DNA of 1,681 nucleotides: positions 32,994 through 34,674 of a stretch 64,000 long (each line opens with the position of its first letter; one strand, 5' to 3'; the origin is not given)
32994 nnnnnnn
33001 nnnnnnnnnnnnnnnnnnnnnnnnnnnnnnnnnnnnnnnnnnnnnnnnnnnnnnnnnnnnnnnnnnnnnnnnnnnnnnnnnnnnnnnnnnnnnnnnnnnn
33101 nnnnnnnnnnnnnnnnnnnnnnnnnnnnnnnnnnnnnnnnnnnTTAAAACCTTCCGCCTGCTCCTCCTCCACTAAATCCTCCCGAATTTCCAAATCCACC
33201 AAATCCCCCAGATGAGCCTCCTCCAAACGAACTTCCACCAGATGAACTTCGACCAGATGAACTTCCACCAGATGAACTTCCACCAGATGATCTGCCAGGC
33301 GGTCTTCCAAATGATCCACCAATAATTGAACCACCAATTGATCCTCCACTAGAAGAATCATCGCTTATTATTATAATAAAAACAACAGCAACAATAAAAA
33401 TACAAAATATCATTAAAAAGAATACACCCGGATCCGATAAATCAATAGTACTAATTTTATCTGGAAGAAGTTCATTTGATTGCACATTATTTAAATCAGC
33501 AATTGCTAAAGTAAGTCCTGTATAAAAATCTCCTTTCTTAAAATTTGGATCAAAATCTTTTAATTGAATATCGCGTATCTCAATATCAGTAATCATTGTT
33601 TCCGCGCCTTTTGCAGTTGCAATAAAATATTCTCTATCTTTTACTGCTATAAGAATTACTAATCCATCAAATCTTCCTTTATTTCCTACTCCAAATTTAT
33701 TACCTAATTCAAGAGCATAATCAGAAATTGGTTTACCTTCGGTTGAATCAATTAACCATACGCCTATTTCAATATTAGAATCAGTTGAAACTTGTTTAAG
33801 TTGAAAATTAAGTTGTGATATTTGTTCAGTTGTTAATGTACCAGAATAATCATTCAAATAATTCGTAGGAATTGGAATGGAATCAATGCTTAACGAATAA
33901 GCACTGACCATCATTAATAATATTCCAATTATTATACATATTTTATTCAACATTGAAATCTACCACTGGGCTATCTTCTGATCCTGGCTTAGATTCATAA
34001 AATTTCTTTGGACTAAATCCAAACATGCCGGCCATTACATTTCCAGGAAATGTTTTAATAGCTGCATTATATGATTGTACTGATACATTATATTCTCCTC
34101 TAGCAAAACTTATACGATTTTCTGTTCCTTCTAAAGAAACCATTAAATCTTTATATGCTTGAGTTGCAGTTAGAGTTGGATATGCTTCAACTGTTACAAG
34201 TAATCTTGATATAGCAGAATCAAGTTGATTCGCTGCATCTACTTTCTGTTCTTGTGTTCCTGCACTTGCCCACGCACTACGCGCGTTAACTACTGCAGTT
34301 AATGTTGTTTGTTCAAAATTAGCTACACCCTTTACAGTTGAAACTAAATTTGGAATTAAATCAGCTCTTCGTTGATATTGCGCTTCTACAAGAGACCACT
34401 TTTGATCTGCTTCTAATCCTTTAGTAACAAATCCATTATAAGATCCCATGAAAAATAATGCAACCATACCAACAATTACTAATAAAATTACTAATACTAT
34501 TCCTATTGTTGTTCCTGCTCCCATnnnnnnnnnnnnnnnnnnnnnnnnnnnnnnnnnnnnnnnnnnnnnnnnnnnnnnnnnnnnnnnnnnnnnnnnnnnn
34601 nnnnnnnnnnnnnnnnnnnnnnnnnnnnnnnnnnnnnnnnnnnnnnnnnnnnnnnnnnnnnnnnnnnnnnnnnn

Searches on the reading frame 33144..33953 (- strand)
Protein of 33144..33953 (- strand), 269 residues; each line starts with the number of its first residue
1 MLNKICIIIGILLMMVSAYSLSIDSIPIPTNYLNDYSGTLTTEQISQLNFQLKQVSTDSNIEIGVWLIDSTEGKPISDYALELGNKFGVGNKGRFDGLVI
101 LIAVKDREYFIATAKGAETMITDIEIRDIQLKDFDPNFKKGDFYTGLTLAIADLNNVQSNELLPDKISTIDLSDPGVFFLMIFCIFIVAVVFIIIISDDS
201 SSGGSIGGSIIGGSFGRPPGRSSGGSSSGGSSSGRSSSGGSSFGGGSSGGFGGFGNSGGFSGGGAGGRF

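Call 85: search_protein_families(library=pfam, proteins=[window:33144-33953:-], max_evalue=0.01)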
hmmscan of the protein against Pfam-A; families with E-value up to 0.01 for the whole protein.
window:33144-33953:- (269 aa): 1 family
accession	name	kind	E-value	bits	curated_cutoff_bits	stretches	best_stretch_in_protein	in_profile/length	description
PF04536.20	TPM_phosphatase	-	1.8e-28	99.5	22.1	1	34-156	2-124/125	TPM domain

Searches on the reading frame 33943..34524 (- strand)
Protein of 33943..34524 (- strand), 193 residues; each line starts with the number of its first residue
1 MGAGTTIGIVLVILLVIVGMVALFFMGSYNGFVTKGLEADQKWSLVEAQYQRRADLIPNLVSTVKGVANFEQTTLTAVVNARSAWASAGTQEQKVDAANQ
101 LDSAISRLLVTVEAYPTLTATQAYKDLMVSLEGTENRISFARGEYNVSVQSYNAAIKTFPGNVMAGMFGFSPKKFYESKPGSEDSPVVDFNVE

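Call 85: search_protein_families(library=pfam, proteins=[window:33943-34524:-], max_evalue=0.01)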
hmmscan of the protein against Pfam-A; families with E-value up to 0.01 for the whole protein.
window:33943-34524:- (193 aa): 1 family
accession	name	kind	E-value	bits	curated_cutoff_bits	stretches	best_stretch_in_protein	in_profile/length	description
PF04011.17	LemA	-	2.7e-53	180.2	26.2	1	42-190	1-149/149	LemA family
